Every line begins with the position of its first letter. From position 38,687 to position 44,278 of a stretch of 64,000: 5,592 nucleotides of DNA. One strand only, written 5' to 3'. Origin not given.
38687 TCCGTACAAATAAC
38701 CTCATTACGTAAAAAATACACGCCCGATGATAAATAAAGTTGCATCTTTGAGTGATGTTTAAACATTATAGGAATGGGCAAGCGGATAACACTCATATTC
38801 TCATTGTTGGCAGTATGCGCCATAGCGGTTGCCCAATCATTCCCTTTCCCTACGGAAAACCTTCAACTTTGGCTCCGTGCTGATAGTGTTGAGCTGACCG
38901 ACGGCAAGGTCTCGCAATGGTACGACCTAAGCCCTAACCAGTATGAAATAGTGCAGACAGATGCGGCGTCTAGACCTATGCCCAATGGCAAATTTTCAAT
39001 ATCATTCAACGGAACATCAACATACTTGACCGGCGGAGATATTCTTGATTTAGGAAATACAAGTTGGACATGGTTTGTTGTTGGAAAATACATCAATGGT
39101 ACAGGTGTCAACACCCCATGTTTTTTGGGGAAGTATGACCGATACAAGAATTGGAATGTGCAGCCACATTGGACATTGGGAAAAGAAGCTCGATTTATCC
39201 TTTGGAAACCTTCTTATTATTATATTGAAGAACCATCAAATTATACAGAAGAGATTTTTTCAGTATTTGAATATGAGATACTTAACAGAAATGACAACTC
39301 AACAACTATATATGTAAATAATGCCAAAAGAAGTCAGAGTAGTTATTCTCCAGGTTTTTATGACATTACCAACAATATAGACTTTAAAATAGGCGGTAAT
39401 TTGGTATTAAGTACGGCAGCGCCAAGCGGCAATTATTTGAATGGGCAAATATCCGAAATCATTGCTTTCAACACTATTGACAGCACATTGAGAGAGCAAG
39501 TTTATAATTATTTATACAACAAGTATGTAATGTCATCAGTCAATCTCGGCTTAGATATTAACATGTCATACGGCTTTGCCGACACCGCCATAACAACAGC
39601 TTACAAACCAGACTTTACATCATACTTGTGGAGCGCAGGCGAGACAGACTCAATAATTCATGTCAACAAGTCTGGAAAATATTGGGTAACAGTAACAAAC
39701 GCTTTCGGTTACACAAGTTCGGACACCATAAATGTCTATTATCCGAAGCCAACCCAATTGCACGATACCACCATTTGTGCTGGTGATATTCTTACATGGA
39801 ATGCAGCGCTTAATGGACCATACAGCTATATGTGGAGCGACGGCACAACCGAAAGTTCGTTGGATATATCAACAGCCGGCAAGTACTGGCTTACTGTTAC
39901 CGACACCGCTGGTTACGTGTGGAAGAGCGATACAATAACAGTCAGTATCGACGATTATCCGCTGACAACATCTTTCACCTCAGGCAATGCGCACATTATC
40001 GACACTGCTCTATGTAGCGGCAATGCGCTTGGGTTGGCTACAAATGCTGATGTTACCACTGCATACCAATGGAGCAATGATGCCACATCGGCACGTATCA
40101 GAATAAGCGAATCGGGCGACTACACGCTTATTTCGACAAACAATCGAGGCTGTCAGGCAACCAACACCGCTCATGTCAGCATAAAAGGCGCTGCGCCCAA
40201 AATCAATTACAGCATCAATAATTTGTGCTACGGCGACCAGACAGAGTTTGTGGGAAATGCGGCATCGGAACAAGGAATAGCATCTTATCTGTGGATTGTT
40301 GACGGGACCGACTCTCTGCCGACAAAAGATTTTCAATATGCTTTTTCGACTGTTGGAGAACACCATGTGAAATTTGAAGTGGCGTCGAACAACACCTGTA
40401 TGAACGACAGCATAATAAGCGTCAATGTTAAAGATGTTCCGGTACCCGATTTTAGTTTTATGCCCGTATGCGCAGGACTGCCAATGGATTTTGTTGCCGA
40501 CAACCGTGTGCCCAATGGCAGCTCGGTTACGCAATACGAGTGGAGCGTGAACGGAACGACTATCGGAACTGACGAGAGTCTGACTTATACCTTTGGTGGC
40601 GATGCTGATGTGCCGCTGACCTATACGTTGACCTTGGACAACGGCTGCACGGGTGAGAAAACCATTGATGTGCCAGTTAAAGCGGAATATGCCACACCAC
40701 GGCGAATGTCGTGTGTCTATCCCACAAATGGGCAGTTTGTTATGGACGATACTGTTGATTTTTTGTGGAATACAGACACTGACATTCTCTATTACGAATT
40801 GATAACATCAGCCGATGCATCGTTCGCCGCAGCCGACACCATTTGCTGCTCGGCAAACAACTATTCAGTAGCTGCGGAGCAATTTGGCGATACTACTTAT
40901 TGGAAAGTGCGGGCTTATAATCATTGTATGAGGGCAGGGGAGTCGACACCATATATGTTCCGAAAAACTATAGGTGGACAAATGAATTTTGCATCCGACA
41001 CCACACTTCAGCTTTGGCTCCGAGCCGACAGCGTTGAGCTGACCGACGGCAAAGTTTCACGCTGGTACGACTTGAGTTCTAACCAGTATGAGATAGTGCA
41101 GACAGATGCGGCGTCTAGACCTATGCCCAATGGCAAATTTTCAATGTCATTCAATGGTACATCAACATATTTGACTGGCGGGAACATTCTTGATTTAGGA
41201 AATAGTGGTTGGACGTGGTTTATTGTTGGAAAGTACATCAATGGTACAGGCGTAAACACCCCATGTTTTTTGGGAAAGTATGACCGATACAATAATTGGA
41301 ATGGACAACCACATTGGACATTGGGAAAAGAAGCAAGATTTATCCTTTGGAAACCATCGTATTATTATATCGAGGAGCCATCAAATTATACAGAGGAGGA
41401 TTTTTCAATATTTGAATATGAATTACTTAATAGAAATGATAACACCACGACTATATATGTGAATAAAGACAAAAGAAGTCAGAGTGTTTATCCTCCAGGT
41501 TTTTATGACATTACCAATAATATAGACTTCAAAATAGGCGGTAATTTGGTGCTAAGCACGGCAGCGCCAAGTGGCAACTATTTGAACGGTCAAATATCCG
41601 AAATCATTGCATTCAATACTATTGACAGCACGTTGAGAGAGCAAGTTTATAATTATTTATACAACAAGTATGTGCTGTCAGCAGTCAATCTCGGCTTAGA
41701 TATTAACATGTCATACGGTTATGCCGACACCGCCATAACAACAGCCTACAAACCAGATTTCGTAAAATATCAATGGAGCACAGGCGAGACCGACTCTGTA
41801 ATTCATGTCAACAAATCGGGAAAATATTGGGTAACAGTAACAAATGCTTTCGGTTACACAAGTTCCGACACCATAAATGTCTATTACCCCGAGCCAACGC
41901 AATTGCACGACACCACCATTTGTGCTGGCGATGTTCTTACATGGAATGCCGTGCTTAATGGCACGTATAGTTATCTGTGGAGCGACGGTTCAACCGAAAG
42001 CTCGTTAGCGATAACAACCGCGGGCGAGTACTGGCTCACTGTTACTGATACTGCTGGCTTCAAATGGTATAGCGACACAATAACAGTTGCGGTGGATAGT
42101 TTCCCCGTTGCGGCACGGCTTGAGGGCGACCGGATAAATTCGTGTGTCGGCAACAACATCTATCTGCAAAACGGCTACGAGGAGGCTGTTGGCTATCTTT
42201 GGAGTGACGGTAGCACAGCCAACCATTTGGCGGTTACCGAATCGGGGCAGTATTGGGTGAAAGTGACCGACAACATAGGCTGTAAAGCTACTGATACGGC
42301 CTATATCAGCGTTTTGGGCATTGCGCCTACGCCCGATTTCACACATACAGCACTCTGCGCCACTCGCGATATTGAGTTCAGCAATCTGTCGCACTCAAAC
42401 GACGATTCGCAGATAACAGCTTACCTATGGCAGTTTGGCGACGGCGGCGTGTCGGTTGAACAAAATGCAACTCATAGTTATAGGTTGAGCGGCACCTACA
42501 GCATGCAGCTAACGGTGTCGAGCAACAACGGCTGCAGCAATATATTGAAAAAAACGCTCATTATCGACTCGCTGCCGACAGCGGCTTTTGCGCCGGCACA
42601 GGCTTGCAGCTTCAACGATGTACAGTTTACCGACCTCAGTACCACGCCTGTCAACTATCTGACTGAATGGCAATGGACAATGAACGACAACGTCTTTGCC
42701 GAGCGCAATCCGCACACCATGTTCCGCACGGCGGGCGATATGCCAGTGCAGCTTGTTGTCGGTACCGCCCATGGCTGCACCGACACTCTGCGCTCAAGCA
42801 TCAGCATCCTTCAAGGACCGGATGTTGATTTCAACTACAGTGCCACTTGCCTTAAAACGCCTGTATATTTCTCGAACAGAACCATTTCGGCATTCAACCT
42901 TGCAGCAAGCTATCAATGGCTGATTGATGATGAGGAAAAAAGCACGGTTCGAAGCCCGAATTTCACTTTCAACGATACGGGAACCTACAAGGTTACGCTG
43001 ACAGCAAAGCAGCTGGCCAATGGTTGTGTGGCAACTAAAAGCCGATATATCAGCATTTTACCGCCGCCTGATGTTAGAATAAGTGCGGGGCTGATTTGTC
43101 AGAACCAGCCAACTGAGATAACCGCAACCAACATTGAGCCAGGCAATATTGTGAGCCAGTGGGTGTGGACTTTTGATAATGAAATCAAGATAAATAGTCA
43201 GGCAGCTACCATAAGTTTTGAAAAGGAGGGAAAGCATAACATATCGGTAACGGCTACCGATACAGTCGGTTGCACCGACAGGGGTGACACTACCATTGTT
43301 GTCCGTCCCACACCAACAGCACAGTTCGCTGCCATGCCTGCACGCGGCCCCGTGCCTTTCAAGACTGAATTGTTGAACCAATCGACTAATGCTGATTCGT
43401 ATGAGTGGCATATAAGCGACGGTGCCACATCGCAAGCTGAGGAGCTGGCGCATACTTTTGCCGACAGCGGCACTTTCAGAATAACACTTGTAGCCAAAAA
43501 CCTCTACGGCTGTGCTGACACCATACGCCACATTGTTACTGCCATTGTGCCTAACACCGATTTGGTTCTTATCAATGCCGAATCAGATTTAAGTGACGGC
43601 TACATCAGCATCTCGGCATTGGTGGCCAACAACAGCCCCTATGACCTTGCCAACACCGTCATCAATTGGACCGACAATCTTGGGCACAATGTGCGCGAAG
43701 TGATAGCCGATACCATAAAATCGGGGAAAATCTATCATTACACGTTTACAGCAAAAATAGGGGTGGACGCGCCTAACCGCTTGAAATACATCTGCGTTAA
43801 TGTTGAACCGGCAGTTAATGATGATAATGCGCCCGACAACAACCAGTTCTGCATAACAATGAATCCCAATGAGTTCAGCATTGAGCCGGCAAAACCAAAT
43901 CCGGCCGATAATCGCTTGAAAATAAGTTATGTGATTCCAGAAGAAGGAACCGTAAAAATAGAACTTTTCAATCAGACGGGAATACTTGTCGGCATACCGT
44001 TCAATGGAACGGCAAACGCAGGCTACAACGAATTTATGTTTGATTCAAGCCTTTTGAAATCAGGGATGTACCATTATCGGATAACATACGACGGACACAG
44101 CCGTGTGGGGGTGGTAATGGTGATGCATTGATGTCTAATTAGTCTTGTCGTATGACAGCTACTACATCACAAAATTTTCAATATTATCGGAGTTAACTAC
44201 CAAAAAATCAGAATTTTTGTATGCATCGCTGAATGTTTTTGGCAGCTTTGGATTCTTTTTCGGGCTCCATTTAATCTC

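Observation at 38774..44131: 1785-aa LamG/PKD T9SS cargo with a recent 1.1-kb in-frame internal duplication at an exact 2145-nt offset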

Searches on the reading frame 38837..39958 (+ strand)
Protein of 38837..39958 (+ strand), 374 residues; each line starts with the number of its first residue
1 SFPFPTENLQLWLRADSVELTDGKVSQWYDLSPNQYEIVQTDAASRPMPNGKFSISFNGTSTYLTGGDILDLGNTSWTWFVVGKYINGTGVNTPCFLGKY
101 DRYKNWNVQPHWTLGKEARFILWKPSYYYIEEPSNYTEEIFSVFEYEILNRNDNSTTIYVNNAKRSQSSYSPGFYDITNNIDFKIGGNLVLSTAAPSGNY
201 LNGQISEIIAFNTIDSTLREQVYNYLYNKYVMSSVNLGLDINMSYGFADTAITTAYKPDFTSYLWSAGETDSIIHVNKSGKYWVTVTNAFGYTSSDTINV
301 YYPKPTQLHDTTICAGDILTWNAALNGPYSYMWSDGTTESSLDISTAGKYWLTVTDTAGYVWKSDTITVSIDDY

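Call 11: find_related_loci(query=window:38861-39943:+, collection=genome_contigs, flank=10000)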
Query window:38861-39943:+ (361 aa) in genome_contigs; peptide patterns used: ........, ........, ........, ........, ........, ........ (x = any residue, [..] = any of these).
123 stretches matched a pattern; 15 encode a relative of the query (tblastn E <= 1e-3); 15 distinct loci.
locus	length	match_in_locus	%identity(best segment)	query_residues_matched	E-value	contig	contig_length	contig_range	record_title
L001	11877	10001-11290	58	1-361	2e-133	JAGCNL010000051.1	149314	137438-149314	MAG: Salinivirgaceae bacterium isolate RGIG9951 Yak_Reticulum-1__c732446, whole genome shotgun sequence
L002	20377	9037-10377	57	1-361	5e-131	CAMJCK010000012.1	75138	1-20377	MAG: uncultured Bacteroidetes bacterium isolate SRR12081299_bin.48_metaWRAP_v1.3_MAG genome assembly, contig: ERZ1228977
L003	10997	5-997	73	179-361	4e-90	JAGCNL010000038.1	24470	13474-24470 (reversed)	MAG: Salinivirgaceae bacterium isolate RGIG9951 Yak_Reticulum-1__c462609, whole genome shotgun sequence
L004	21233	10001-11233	33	1-361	1e-39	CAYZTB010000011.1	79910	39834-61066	MAG TPA_asm: uncultured Bacteroidia bacterium isolate SRP128246_co1_513 genome assembly, contig: NODE_248_length_79910_c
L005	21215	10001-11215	31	1-361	9e-34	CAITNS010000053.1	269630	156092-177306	MAG: uncultured Bacteroidetes bacterium isolate KT_bin-0184 genome assembly, contig: bin-0184:53/86, whole genome shotgu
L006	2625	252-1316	32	1-349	3e-33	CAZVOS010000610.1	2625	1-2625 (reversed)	MAG TPA_asm: uncultured Bacteroidales bacterium isolate SRP178699_co1_517 genome assembly, contig: NODE_65738_length_262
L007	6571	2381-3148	43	193-361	1e-31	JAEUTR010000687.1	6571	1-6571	MAG: Bacteroidia bacterium isolate new MAG-334 k141_1669827, whole genome shotgun sequence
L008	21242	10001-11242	29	1-361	1e-28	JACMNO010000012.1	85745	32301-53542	MAG: Bacteroidia bacterium isolate LF-bin-173 FL-bin-173-contig-k141_186378, whole genome shotgun sequence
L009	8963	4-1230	29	1-361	4e-24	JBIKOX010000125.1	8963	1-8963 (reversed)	MAG: Bacteroidia bacterium isolate ME2015-02-15_3300042450_group6_bin92 Rohwer_bin424_scaffold_1132_c2, whole genome sho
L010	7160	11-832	40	225-361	1e-18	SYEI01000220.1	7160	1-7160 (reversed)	MAG: Bacteroidota bacterium isolate F1-60-MAGs036 F1-60__c329162, whole genome shotgun sequence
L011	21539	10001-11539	38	253-361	2e-14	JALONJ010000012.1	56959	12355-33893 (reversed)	MAG: Microscillaceae bacterium isolate Prado074 scaffold_1850, whole genome shotgun sequence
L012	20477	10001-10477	35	232-351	3e-9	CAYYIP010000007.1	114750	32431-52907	MAG TPA_asm: uncultured Hyphomicrobiales bacterium isolate binchicken_co39_141 genome assembly, contig: NODE_266_length_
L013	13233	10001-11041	35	238-361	9e-8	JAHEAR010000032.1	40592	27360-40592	MAG: Bacteroidetes bacterium isolate Ww118 NODE_1504_length_40592_cov_13.165798, whole genome shotgun sequence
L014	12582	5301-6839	33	232-351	4e-7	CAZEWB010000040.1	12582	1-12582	MAG TPA_asm: uncultured Bacteroidales bacterium isolate binchicken_co220_80 genome assembly, contig: NODE_3258_length_12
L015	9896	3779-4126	35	254-359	2e-5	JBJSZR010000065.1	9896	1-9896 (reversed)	MAG: Bacteroidota bacterium isolate samp_4432_VAMB_839 samp_4432_1319515, whole genome shotgun sequence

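Call 26: search_solved_structures(query=window:38837-39958:+, max_evalue=1)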
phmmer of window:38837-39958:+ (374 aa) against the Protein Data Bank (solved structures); distinct sequences matched with E-value up to 1: 0.
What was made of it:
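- Tried and rejected: No hit (call 26).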

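Call 27: search_protein_families(library=pfam, proteins=[window:38837-39958:+], max_evalue=1)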
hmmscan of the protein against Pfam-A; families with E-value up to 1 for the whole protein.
window:38837-39958:+ (374 aa): 5 families
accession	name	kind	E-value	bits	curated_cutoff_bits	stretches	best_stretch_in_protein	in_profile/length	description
PF14352.11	DUF4402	-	0.0053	17.8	25.2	1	151-201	70-120/129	Domain of unknown function (DUF4402)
PF18981.6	InlK_D3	-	0.016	15.7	25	0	340-371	42-73/75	Internalin K domain (D3/D4)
PF22898.2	NOMO1-like_1st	-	0.017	15.7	27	1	343-373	42-72/85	BOS complex subunit NOMO1-like, first beta sandwich domain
PF02210.31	Laminin_G_2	-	0.034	15.1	22.9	0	149-208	60-121/126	Laminin G domain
PF07523.18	Big_3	-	0.14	12.9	21.2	0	308-369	3-66/68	Bacterial Ig-like domain (group 3)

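Call 38: predict_structure(alignment_id=A1)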
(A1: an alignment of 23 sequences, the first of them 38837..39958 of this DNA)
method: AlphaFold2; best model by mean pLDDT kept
length: 374 residues; sequences in the alignment: 23
mean_pLDDT: 85.1   pTM: 0.74
mean pLDDT of the five models: 85.1, 83.8, 83.7, 83.6, 83.5
residues with pLDDT >= 90: 198; 70-90: 118; 50-70: 45; < 50: 13
segments of 3 or more residues with pLDDT < 50: 89-91, 133-135, 192-196
pLDDT, mean of each block of 10 residues (from residue 1): 82 95 97 95 93 87 91 89 73 75 61 74 54 58 89 86 85 75 81 56 93 91 90 83 89 84 93 93 91 91 91 93 92 96 95 94 94 82
secondary structure, 60 per line:
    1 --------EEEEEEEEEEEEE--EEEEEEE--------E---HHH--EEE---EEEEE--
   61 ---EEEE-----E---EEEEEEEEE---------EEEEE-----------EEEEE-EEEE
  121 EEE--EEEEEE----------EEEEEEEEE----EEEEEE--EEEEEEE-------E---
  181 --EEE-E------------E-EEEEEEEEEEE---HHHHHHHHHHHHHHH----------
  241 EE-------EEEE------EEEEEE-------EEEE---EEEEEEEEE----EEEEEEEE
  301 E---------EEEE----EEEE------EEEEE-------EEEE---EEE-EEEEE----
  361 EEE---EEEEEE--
elements in order: E9-21 E24-30 E48-50 E54-58 E64-67 E77-85 E95-99 E111-115 E117-123 E126-131 E142-150 E155-160 E163-169 E183-185 E202-212 H216-230 E250-253 E260-265 E273-276 E280-288 E293-301 E311-314 E319-322 E329-333 E341-344 E348-350 E352-356 E361-363 E367-372
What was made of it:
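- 38861..39942 (+): Repeat copy A1 (aa 30-390): a ConA/LamG-like jelly roll, a helix and two small beta-sandwich mini-domains that carry the YxWSxGxT motif. AF2 model with pLDDT 85 (call 38).
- On LamG / ConA-like lectin superfamily: The AF2 model has pLDDT 85.1 and pTM 0.74 (call 38).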

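Call 42: fold_search(model_id=the predicted structure, library=pdb)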
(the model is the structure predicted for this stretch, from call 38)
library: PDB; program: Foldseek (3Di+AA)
matches with E <= 10: 1564; with E <= 0.001: 221
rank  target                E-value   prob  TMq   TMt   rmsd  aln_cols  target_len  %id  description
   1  1fv2_A                1.0e-08  1.00  0.45  0.38  14.1       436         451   11  The Hc fragment of tetanus toxin complexed with an analogue of its ganglioside receptor GT1B (released 2001-09-05)
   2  7qpt_A                1.1e-08  1.00  0.41  0.37  17.2       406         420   12  Botulinum neurotoxin A4 cell binding domain in complex with GD1a oligosaccharide (released 2022-03-16)
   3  4m00_A                1.4e-08  1.00  0.28  0.22  18.5       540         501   11  Crystal structure of the ligand binding region of staphylococcal adhesion SraP (released 2014-06-18)
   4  8byp_X                1.8e-08  1.00  0.42  0.14  16.0       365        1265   13  Botulinum neurotoxin serotype X in complex with NTNH/X (released 2023-02-08)
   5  7ce2_A                2.8e-08  1.00  0.44  0.38  14.0       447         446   10  The Crystal structure of TeNT Hc complexed with neutralizing antibody (released 2021-04-07)
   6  5moy_A                4.9e-08  1.00  0.41  0.38  16.6       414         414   11  Crystal structure of the BoNT/A2 receptor-binding domain in complex with the luminal domain of its neuronal receptor S (released 2017-03-15)
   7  6f0o                  5.2e-08  1.00  0.39  0.37  17.6       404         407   11  Botulinum neurotoxin A3 Hc domain (released 2018-01-10)
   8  8rvg_A                6.1e-08  1.00  0.35  0.32  16.3       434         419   12  Structure of the binding domain of BoNT/A mutant Y1117V in complex with the GD1a ganglioside receptor (released 2025-02-12)
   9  6hox                  6.4e-08  1.00  0.44  0.40  17.0       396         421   12  Crystal structure of the binding domain of Paraclostridial Mosquitocidal Protein 1 (released 2019-07-10)
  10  3hmy_A                6.4e-08  1.00  0.44  0.38  14.5       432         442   10  Crystal structure of HCR/T complexed with GT2 (released 2009-07-14)
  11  9fls_A                6.4e-08  1.00  0.21  0.23  14.2       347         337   14  CryoEM structure of the fragment-3 (2061-2397) in the grappling hook protein A (GhpA) in the bacterium Aureispira sp.  (released 2024-10-16)
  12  9vyh_p                9.2e-08  1.00  0.43  0.56   5.3       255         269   10  Cyanopodophage Pan3 tailspike (released 2025-11-26)
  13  5mk8_A                1.1e-07  1.00  0.38  0.35  17.6       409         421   10  Crystal structure of the receptor-binding domain of the FA hybrid Clostridium botulinum neurotoxin (released 2018-03-28)
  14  1diw                  1.2e-07  1.00  0.46  0.40  13.9       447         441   10  THE HC FRAGMENT OF TETANUS TOXIN COMPLEXED WITH GALACTOSE (released 2000-03-24)
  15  3rmy_B                1.2e-07  1.00  0.42  0.40  14.9       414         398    9  Crystal structure of HCR/D W1238A mutant (released 2011-06-01)
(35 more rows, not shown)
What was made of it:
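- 38861..39942 (+): Foldseek matches to lectin-like jelly rolls (call 42).
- On LamG / ConA-like lectin superfamily: The top Foldseek PDB matches are lectin-like jelly rolls of tetanus and botulinum Hc, SraP and NanB, with probability 1.0 and E about 1e-8 (call 42).
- Checked: The lectin-like jelly-roll fold is supported by structure prediction and fold search (calls 38, 42).
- Foldseek matches lectin-like jelly rolls in neurotoxin Hc, SraP and NanB (E about 1e-8) (calls 38, 42).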

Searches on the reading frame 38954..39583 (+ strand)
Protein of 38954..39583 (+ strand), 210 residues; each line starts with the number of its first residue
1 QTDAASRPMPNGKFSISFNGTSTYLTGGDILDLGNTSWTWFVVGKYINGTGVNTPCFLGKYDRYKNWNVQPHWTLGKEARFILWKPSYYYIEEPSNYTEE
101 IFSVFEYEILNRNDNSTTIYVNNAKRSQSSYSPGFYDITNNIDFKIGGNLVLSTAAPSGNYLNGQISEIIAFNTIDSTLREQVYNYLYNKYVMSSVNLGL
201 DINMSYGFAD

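Call 62: find_homologous_proteins(query=window:38954-39583:+, max_evalue=0.00001)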
Query window:38954-39583:+: 62 candidates shared short words with the query, none scored E <= 0.00001.
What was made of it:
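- Tried and rejected: It returned nothing, not even the self-match (call 62).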

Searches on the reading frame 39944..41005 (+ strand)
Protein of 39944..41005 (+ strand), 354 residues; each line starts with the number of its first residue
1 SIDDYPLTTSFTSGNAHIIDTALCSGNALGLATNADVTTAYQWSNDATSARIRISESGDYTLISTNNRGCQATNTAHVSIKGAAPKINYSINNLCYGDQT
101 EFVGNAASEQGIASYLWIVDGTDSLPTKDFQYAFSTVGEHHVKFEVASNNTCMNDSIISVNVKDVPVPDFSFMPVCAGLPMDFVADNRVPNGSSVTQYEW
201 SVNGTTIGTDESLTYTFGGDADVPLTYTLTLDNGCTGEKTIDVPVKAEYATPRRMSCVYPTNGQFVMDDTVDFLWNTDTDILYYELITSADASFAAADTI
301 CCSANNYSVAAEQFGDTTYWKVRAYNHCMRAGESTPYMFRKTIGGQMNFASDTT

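Call 27: search_protein_families(library=pfam, proteins=[window:39944-41005:+], max_evalue=1)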
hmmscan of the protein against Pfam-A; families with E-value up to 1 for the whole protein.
window:39944-41005:+ (354 aa): 5 families
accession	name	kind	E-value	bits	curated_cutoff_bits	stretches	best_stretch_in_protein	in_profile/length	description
PF18911.6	PKD_4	-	2.1e-07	31.4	27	2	83-155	2-78/85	PKD domain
PF16820.11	PKD_3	-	6.3e-07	29.6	26.3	2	197-226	34-63/68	PKD-like domain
PF00801.26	PKD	-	0.0018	18.7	23.5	1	109-149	26-68/80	PKD domain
PF17957.7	Big_7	-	0.041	15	24.1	1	193-230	30-69/70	Bacterial Ig domain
PF24312.1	Ig-like_POM152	-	0.069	14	27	1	46-72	55-81/89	Nucleoporin POM152, Ig-like domain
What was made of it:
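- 39943..41005 (+): Spacer module B1 (aa 391-744): a third mini-domain, PKD-like domains and a C-terminal beta domain. It is not homogenised. Pfam hits PKD_4 and PKD_3 (call 27).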

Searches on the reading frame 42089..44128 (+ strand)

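Call 27: search_protein_families(library=pfam, proteins=[window:42089-44128:+], max_evalue=1)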
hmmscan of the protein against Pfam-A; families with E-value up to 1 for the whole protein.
window:42089-44128:+ (680 aa): 9 families
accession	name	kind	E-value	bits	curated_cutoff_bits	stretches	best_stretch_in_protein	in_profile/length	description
PF18911.6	PKD_4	-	5.4e-50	167.8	27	5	79-152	3-77/85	PKD domain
PF00801.26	PKD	-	1e-31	109.2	23.5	4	91-151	13-73/80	PKD domain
PF08329.16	ChitinaseA_N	-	2.7e-11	43.7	21.2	2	365-408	68-110/133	Chitinase A, N-terminal domain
PF16820.11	PKD_3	-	4.4e-09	36.5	26.3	2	273-307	33-67/68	PKD-like domain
PF18962.6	Por_Secre_tail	-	5.9e-08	33.3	27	1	603-671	3-68/75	Secretion system C-terminal sorting domain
PF19408.5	PKD_6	-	4e-05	24.3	25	1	107-155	29-78/82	PKD-like domain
PF22352.2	K319L-like_PKD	-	0.0022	18.4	27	1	101-149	19-74/84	K319L-like, PKD domain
PF18981.6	InlK_D3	-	0.016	15.7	25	0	293-309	45-61/75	Internalin K domain (D3/D4)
PF00630.25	Filamin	-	0.084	14.2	26.9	0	591-627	45-81/93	Filamin/ABP280 repeat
